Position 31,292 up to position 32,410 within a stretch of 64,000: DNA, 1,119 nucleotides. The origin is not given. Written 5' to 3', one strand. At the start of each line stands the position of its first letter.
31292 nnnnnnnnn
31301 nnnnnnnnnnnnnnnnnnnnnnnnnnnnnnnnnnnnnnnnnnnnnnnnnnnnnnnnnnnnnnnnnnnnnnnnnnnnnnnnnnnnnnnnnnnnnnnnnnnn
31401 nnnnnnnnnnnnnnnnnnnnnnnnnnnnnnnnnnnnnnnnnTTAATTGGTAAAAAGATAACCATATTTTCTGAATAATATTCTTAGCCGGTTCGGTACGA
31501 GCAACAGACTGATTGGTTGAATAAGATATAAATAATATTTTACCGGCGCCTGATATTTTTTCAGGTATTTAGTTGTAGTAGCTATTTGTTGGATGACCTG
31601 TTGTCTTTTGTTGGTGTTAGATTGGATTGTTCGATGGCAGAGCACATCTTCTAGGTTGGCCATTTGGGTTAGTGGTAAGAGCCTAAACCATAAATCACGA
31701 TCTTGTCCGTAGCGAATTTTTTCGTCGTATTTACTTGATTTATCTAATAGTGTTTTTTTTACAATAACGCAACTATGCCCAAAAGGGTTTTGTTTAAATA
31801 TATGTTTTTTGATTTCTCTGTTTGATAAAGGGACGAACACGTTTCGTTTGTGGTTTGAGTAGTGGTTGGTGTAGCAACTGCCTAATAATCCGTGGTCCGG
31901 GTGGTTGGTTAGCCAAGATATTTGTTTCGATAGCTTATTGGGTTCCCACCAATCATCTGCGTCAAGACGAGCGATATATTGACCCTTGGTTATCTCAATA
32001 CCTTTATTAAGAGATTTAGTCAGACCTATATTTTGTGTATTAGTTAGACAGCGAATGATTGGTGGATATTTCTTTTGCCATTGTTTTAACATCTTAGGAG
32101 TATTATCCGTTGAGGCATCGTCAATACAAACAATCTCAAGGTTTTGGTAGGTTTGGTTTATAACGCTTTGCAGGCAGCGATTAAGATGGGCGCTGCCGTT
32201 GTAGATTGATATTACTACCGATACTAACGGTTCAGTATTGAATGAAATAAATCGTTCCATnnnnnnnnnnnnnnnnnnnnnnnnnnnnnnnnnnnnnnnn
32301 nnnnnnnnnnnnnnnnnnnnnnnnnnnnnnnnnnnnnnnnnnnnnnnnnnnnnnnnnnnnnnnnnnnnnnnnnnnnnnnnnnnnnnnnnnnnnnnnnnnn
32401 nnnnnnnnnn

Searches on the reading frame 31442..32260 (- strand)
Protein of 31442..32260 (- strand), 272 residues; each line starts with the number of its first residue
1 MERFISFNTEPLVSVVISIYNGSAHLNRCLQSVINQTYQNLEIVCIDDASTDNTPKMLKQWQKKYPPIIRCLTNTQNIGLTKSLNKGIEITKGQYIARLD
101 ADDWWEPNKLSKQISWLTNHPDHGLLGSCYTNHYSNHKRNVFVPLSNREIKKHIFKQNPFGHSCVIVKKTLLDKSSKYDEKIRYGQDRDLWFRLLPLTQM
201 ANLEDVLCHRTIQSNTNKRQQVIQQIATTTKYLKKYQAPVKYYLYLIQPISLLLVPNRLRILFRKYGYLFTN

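Call 28: search_protein_families(library=pfam, proteins=[window:31442-32260:-], max_evalue=0.00001)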
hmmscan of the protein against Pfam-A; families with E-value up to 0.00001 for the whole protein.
window:31442-32260:- (272 aa): 3 families
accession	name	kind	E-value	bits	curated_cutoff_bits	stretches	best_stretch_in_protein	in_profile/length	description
PF00535.33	Glycos_transf_2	-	7.3e-37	127.3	23.3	1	14-153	1-144/168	Glycosyl transferase family 2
PF13641.12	Glyco_tranf_2_3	-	1.5e-14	55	27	1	13-160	3-150/230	Glycosyltransferase like family 2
PF10111.15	Glyco_tranf_2_2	-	1.7e-09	38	27.3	1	14-122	1-116/276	Glycosyltransferase like family 2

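Call 53: search_solved_structures(query=window:31442-32260:-, max_evalue=0.001)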
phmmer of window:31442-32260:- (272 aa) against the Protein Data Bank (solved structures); distinct sequences matched with E-value up to 0.001: 29.
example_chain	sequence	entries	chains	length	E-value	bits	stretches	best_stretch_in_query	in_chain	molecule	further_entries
2z87_A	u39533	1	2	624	4.6e-21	78.4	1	9-114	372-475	Chondroitin synthase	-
2z86_A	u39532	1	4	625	4.6e-21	78.4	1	9-114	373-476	Chondroitin synthase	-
3bcv_A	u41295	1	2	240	1.1e-17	67.4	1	11-107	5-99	Putative glycosyltransferase protein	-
6p61_A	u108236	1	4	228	2.2e-16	63.1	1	10-129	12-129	Glycosyltransferase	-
5hea_A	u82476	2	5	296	1.1e-15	60.8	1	11-135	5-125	Putative glycosyltransferase (GalT1)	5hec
6yv7_B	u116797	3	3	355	7.5e-12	48.2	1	10-122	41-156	Glycosyl transferase, family 2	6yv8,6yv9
6yv7_A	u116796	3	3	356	7.6e-12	48.2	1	10-122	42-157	Glycosyl transferase, family 2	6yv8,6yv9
1h7l_A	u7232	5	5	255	2.4e-11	46.5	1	11-142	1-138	SPORE COAT POLYSACCHARIDE BIOSYNTHESIS PROTEIN SPSA | PROTEIN (SPORE COAT POLYSACCHARIDE BIOSYNTHESIS PROTEIN SPSA)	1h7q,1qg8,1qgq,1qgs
8vh7_A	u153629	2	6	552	1.6e-09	40.5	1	9-117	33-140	Heparosan synthase B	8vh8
8viw_A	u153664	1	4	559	1.7e-09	40.5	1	9-117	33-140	Heparosan synthase B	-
3l7m_A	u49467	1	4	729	4.5e-09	39.1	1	14-111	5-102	Teichoic acid biosynthesis protein F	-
3l7i_A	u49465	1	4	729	4.5e-09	39.1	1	14-111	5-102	Teichoic acid biosynthesis protein F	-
3l7j_A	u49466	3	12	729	4.6e-09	39.1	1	14-111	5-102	Teichoic acid biosynthesis protein F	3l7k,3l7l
9omh_A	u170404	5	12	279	9.6e-09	38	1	13-112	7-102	Glycosyltransferase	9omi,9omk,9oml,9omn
9omj_A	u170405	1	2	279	1.2e-08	37.6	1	13-112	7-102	Glycosyltransferase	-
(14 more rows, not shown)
